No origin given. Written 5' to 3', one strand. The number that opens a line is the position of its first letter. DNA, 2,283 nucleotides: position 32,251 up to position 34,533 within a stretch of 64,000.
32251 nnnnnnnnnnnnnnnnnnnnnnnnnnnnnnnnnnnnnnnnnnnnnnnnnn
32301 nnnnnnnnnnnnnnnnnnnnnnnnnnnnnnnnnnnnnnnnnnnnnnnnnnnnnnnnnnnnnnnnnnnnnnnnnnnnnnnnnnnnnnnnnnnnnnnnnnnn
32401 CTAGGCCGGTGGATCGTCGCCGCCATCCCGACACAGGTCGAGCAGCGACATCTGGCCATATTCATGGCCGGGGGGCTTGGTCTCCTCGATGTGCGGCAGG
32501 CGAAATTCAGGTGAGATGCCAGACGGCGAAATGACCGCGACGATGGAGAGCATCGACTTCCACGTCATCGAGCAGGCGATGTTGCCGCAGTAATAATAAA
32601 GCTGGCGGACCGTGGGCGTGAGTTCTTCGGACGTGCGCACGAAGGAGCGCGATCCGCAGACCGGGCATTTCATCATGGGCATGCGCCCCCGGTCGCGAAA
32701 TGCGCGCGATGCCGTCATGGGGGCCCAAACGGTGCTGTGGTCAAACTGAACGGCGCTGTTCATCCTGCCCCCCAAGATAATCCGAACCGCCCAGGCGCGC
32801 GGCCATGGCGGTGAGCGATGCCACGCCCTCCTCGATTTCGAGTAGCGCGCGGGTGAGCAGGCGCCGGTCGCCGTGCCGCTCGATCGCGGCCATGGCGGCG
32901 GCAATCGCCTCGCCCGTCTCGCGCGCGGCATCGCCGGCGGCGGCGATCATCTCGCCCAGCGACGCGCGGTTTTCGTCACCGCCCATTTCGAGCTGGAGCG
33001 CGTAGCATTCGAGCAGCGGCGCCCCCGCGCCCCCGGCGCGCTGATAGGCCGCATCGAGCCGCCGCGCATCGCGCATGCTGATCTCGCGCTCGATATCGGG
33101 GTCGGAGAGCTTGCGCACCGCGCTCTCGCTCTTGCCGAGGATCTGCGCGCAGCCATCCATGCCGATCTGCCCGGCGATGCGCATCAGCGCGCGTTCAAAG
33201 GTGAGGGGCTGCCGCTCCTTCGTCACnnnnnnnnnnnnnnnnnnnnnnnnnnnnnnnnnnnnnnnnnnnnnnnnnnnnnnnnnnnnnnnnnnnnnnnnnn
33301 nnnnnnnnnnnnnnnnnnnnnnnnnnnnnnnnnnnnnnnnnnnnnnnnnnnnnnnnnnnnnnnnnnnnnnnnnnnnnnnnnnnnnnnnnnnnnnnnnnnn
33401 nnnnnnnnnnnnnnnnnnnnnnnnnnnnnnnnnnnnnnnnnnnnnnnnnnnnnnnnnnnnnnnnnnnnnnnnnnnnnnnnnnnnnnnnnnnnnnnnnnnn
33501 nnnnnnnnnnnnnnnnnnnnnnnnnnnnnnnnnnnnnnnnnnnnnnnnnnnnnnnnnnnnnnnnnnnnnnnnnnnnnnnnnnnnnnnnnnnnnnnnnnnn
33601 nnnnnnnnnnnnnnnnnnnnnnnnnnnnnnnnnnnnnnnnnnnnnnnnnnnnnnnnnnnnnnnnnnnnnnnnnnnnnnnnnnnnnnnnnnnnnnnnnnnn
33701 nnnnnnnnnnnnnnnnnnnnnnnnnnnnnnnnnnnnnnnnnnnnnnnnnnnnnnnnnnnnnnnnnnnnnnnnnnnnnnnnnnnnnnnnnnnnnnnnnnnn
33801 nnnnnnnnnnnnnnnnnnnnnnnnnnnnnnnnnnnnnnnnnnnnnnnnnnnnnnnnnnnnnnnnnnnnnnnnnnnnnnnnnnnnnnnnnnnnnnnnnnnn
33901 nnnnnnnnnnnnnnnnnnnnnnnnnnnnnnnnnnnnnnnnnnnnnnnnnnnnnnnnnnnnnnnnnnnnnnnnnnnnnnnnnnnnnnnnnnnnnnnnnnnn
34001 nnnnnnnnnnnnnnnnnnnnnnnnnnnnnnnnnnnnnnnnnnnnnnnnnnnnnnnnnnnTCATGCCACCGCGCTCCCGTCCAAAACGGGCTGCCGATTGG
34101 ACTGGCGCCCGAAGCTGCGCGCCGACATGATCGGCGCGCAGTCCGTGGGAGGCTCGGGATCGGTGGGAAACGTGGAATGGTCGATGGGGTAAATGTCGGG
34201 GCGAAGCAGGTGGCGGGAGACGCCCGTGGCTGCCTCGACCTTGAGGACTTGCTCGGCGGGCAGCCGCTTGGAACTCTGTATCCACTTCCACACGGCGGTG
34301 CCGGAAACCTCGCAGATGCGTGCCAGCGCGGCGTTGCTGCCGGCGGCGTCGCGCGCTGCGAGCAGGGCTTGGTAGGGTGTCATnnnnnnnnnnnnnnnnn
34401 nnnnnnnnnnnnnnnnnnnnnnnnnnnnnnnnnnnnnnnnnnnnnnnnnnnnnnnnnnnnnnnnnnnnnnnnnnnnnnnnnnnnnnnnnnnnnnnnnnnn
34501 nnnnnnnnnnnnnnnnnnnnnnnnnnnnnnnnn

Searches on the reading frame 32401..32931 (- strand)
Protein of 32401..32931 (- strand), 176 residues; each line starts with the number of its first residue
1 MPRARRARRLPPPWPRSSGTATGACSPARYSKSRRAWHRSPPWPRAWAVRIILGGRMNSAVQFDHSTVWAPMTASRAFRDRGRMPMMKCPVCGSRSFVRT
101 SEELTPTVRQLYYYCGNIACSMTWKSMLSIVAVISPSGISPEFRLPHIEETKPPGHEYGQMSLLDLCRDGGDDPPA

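Call 5: search_protein_families(library=pfam, proteins=[window:32401-32931:-], max_evalue=0.1)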
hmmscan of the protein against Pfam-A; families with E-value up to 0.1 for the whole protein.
window:32401-32931:- (176 aa): 5 families
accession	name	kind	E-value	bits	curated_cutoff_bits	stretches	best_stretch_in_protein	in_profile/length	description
PF04606.18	Ogr_Delta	-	1.7e-14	53.9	26.3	1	88-133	1-46/47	Ogr/Delta-like zinc finger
PF23451.1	Zn_ribbon_PaaD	-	0.0053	16.8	27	1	80-116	8-43/53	PaaD zinc beta ribbon domain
PF08271.17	Zn_Ribbon_TF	-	0.012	15.6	29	1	87-102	1-16/43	TFIIB zinc-binding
PF14354.12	Lar_restr_allev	-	0.038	14.7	28.6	1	88-122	5-33/58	Restriction alleviation protein Lar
PF11781.13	Zn_ribbon_RRN7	-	0.073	13.2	27.1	1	86-97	4-15/32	Zinc-finger of RNA-polymerase I-specific TFIIB, Rrn7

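Call 6: search_protein_families(library=phrogs, proteins=[window:32401-32931:-], max_evalue=0.1)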
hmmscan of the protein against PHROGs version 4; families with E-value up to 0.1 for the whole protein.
window:32401-32931:- (176 aa): 3 families
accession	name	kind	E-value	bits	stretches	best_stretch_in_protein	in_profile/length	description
phrog_603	-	transcription regulation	1.6e-21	78.3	1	79-165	59-145/227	transcriptional regulator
phrog_13080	-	unknown function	0.00019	22.5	1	88-130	6-48/68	-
phrog_5516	-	unknown function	0.0018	19.3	1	87-133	5-50/90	-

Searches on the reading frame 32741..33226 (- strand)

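Call 5: search_protein_families(library=pfam, proteins=[window:32741-33226:-], max_evalue=0.1)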
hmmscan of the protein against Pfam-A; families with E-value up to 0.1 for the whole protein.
window:32741-33226:- (161 aa): 0 families

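Call 6: search_protein_families(library=phrogs, proteins=[window:32741-33226:-], max_evalue=0.1)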
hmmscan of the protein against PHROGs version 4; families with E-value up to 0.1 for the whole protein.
window:32741-33226:- (161 aa): 3 families
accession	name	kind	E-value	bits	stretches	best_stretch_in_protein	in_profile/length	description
phrog_38866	-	unknown function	2.9e-20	74.3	1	1-146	1-149/167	-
phrog_11919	-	unknown function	0.007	17.5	1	12-43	7-38/108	-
phrog_26625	-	unknown function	0.01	17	1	85-120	13-52/76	-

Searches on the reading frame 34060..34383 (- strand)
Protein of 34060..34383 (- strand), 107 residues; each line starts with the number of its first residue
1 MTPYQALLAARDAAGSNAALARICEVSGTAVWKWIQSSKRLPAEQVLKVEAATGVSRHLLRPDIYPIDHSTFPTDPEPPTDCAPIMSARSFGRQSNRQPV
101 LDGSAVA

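Call 5: search_protein_families(library=pfam, proteins=[window:34060-34383:-], max_evalue=0.1)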
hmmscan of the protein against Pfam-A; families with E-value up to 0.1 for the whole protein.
window:34060-34383:- (107 aa): 2 families
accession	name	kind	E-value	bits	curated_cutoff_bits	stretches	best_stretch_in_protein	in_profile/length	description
PF15943.11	YdaS_toxin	-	5.2e-15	55.5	30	1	10-65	4-61/65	Bacterial toxin YdaS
PF14549.12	P22_Cro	-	0.026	14.7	30.2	1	15-54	10-46/60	DNA-binding transcriptional regulator Cro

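Call 6: search_protein_families(library=phrogs, proteins=[window:34060-34383:-], max_evalue=0.1)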
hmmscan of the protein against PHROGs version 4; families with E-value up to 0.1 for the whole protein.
window:34060-34383:- (107 aa): 7 families
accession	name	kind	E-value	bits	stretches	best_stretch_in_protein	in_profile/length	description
phrog_35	-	transcription regulation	1.5e-13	52.2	1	7-74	78-147/181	transcriptional repressor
phrog_25161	-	unknown function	2.9e-07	31.7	1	7-87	8-91/163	-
phrog_2328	-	transcription regulation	0.003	18.4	1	8-73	21-80/128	transcriptional repressor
phrog_409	-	transcription regulation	0.0033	19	1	12-54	22-62/127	transcriptional regulator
phrog_4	-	transcription regulation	0.033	14.2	1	8-63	141-194/400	transcriptional repressor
phrog_2474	-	transcription regulation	0.077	13.9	0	18-39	52-73/118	MerR-like transcriptional regulator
phrog_18021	-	unknown function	0.1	13.5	0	29-61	8-39/67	-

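Call 67: search_protein_families(library=ncbifam, proteins=[window:34060-34383:-], max_evalue=0.1)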
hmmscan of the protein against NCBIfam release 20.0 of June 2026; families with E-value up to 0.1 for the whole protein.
window:34060-34383:- (107 aa): 2 families
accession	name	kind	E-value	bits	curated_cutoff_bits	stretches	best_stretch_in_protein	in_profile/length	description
NF046037.1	carphisopro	domain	3.3e-05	24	38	1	12-56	6-49/54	carph-isopro domain-containing protein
NF053720.1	NsdA_fam_reg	subfamily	0.025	14.1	75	1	9-64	19-70/432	NsdA family TPR-like regulatory protein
